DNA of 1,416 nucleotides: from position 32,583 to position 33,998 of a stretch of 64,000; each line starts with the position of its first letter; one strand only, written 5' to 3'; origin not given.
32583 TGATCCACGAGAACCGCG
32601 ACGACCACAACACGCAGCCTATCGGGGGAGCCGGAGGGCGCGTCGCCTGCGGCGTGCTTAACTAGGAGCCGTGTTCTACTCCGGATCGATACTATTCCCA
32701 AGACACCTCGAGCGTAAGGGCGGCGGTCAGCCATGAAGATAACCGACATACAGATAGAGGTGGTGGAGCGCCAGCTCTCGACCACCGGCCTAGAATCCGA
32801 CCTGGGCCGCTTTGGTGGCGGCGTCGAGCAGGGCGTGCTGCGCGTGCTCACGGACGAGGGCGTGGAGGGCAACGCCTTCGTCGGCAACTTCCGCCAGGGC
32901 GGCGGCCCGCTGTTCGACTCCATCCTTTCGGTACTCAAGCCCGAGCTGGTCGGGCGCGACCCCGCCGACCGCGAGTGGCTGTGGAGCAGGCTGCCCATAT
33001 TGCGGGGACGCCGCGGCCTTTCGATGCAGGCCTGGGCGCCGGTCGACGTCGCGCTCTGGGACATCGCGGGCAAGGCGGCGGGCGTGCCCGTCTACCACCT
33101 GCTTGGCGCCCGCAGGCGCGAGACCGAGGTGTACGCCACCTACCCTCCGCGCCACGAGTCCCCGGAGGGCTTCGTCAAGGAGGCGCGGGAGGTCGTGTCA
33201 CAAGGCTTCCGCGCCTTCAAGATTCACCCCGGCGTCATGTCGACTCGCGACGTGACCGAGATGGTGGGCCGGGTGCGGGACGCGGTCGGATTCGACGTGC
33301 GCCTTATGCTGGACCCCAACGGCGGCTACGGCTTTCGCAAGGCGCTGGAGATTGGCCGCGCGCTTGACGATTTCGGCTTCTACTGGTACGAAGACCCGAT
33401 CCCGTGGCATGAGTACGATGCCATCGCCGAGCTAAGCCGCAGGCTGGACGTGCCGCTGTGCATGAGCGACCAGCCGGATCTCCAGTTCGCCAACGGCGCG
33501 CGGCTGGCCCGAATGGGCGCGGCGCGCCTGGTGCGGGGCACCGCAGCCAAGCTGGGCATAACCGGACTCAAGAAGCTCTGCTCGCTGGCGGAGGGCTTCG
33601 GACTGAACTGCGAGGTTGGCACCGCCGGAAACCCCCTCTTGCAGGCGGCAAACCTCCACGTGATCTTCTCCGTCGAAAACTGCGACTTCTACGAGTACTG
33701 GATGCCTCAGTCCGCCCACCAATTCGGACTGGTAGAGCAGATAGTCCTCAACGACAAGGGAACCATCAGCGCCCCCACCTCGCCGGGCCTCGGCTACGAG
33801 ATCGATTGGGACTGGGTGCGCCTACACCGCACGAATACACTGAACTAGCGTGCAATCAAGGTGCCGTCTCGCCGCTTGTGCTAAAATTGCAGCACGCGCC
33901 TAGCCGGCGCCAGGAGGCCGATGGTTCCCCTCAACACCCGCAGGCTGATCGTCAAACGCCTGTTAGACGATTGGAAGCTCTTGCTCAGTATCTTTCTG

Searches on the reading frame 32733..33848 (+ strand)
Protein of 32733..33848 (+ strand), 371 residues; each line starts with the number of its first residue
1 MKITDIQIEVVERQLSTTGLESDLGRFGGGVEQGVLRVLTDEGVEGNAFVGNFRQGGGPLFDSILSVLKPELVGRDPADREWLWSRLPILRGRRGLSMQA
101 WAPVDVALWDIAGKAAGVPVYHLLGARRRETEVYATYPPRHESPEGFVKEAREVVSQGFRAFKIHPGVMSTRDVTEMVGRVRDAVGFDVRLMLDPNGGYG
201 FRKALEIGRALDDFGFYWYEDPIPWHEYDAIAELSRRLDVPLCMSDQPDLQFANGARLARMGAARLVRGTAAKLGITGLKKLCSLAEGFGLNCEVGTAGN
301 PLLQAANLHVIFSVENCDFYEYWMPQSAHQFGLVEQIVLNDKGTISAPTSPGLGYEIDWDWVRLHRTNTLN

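Call 17: search_protein_families(library=pfam, proteins=[window:32733-33848:+], max_evalue=0.001)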
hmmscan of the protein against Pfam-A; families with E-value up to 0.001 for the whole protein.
window:32733-33848:+ (371 aa): 2 families
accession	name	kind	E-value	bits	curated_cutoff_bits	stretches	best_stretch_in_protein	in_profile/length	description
PF13378.12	MR_MLE_C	-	1.1e-45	156.5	29.4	1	147-360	2-218/219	Enolase C-terminal domain-like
PF02746.21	MR_MLE_N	-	6.9e-10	39.6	22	1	35-125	30-117/117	Mandelate racemase / muconate lactonizing enzyme, N-terminal domain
